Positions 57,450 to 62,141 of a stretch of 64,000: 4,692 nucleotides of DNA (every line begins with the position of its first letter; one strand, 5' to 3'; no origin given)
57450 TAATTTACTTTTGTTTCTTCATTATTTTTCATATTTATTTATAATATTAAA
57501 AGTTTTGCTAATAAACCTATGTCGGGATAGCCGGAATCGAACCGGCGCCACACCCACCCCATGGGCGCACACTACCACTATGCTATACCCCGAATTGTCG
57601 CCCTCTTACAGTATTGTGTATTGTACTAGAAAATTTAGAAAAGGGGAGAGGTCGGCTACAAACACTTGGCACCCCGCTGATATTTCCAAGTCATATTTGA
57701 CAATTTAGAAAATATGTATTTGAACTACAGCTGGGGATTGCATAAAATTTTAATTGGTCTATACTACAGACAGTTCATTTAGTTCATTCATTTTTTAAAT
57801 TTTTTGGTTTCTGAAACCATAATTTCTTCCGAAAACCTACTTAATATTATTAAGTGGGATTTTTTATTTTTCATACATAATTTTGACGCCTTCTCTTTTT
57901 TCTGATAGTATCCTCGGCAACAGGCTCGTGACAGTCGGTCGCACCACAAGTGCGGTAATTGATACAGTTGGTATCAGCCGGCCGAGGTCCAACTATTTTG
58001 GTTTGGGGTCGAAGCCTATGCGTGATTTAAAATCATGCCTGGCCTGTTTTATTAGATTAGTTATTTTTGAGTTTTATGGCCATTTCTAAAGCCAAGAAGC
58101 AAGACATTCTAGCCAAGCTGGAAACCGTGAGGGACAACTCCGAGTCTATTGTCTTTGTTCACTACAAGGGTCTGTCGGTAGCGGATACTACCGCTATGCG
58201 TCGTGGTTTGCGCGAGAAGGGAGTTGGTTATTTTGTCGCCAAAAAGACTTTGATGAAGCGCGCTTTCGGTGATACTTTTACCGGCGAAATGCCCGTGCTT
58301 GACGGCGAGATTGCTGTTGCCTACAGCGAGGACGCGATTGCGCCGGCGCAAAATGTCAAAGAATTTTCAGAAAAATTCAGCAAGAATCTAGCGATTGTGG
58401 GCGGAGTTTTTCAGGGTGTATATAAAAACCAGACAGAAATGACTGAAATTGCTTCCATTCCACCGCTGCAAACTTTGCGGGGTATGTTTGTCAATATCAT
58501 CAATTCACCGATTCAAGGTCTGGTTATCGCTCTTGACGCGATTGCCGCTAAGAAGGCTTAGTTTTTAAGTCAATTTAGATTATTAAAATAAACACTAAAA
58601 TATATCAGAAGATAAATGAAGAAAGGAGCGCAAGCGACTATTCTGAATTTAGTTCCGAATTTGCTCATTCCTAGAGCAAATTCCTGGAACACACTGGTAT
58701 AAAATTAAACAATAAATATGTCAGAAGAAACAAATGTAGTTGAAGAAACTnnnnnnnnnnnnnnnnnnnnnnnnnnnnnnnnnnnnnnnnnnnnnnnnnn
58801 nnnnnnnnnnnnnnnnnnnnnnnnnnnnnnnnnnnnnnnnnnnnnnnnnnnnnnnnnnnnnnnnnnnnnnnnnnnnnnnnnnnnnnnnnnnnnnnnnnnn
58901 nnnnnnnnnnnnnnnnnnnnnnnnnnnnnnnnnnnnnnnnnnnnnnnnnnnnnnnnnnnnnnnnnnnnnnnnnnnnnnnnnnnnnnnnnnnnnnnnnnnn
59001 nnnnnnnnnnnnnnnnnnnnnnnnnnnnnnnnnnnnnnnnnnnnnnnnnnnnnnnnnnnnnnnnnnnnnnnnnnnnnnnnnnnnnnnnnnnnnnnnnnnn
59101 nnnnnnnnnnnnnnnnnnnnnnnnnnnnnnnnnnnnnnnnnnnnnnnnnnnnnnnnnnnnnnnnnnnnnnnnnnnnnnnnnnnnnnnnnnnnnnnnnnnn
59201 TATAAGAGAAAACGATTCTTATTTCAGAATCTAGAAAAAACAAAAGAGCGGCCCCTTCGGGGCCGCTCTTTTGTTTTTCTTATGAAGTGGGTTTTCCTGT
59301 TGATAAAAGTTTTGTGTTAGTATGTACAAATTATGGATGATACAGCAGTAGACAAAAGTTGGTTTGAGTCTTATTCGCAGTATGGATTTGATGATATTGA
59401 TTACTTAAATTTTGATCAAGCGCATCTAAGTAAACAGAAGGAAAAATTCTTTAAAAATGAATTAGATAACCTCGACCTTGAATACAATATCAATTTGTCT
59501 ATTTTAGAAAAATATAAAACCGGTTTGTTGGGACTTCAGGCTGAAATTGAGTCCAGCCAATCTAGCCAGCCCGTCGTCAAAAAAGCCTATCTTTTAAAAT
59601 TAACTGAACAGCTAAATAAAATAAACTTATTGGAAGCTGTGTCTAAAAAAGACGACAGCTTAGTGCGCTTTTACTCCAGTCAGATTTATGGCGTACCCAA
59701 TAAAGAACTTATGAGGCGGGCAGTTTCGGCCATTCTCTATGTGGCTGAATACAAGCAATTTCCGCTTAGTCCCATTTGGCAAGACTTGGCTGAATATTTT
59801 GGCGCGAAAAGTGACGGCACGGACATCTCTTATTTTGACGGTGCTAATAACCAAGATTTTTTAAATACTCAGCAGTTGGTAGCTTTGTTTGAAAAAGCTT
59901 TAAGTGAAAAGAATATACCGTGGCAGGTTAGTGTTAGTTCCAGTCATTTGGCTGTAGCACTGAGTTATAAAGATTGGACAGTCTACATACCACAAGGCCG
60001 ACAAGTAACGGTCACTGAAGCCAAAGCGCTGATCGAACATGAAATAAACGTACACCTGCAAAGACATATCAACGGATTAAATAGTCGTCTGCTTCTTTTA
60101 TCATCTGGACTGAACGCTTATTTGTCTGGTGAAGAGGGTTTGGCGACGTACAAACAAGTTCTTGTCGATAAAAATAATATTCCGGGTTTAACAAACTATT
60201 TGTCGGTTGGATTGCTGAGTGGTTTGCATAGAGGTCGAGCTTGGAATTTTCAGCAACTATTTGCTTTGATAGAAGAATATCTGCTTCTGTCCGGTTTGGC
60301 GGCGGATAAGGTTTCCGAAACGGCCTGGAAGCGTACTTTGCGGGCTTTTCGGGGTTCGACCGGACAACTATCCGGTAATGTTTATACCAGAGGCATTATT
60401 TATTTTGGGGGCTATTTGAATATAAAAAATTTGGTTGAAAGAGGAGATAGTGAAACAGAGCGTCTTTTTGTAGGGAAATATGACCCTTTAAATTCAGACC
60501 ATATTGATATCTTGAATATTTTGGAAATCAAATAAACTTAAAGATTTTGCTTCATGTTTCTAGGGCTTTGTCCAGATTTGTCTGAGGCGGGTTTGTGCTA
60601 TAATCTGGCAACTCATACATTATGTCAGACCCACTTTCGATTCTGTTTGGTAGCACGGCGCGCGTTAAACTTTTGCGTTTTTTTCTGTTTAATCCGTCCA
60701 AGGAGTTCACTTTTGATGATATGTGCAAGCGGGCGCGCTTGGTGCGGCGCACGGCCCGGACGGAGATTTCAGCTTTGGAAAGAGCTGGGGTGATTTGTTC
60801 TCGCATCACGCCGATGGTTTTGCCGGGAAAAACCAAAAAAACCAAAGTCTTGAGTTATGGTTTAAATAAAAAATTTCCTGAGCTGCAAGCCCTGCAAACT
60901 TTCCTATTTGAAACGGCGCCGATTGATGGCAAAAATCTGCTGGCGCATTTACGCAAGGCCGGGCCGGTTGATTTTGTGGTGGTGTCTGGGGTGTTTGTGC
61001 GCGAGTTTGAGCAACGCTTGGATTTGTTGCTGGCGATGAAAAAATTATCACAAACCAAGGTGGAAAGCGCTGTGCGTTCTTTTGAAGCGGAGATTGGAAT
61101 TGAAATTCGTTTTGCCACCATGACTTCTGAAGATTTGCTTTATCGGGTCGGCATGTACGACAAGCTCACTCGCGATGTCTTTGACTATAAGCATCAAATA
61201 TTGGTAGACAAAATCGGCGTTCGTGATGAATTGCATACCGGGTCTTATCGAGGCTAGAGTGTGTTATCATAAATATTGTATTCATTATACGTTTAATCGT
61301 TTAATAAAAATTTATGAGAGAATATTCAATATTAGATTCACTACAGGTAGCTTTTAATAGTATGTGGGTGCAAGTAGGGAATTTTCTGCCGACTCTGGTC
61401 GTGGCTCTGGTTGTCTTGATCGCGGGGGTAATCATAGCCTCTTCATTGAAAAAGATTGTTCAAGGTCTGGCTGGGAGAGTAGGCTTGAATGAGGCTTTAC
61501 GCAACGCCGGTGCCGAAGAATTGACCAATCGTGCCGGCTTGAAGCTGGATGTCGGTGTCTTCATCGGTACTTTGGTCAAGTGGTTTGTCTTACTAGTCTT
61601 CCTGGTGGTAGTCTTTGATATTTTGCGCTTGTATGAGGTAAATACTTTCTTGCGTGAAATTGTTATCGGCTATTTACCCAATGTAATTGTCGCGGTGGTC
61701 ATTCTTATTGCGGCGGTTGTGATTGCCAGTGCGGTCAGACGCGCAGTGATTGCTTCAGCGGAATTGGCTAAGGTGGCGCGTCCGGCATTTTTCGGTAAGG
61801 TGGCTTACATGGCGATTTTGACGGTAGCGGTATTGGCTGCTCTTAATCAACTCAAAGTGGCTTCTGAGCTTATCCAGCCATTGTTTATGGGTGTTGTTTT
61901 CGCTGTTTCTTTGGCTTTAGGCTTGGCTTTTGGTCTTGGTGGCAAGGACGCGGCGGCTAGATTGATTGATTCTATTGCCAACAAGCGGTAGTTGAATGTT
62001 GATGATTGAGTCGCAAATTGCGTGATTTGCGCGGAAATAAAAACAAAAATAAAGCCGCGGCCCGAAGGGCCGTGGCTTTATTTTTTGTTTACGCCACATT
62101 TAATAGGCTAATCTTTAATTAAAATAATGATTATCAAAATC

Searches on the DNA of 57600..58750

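Call 79: search_rna_families(source=window, start=57600, end=58750, threshold=evalue, max_evalue=1, show_alignments=1)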
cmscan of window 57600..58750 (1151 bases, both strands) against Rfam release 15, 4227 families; matches with E-value up to 1: 1.
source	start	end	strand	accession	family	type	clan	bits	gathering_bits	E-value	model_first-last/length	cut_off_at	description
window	57841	57921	+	RF02706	TeloSII_ncR30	Gene; sRNA;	-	16.4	86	0.43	1-226/226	no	TeloSII non coding RNA 30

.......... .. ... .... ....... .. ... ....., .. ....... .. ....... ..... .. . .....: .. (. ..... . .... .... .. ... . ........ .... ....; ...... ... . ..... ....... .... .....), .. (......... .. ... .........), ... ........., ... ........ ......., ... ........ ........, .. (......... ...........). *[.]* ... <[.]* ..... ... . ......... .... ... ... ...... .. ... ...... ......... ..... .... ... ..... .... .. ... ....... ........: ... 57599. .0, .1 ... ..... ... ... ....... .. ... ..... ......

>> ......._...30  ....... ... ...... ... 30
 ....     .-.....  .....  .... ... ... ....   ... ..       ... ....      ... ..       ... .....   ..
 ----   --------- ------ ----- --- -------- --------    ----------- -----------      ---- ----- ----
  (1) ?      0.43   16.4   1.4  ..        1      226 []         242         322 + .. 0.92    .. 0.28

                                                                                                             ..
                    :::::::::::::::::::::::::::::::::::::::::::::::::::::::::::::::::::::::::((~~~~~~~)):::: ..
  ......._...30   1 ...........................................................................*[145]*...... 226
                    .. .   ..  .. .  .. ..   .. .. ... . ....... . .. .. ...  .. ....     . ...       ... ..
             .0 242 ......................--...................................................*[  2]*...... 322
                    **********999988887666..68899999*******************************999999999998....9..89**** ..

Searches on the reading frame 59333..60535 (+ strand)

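Call 92: search_protein_families(library=pfam, proteins=[window:59333-60535:+], max_evalue=0.001)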
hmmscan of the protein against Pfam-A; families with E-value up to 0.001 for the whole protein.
window:59333-60535:+ (400 aa): 1 family
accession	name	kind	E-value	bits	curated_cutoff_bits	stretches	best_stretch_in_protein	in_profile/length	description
PF08014.17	MATCAP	-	1.3e-19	70.8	27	1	173-385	114-322/365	Microtubule-associated tyrosine carboxypeptidase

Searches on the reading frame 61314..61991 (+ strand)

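Call 91: search_protein_families(library=pfam, proteins=[window:61314-61991:+], max_evalue=0.001)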
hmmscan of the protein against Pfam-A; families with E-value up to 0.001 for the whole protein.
window:61314-61991:+ (225 aa): 1 family
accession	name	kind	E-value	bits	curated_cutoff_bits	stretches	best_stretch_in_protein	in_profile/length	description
PF05552.17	MS_channel_1st_1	-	1.4e-14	54.1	22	2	14-60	3-49/50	Mechanosensitive ion channel, conserved TM helix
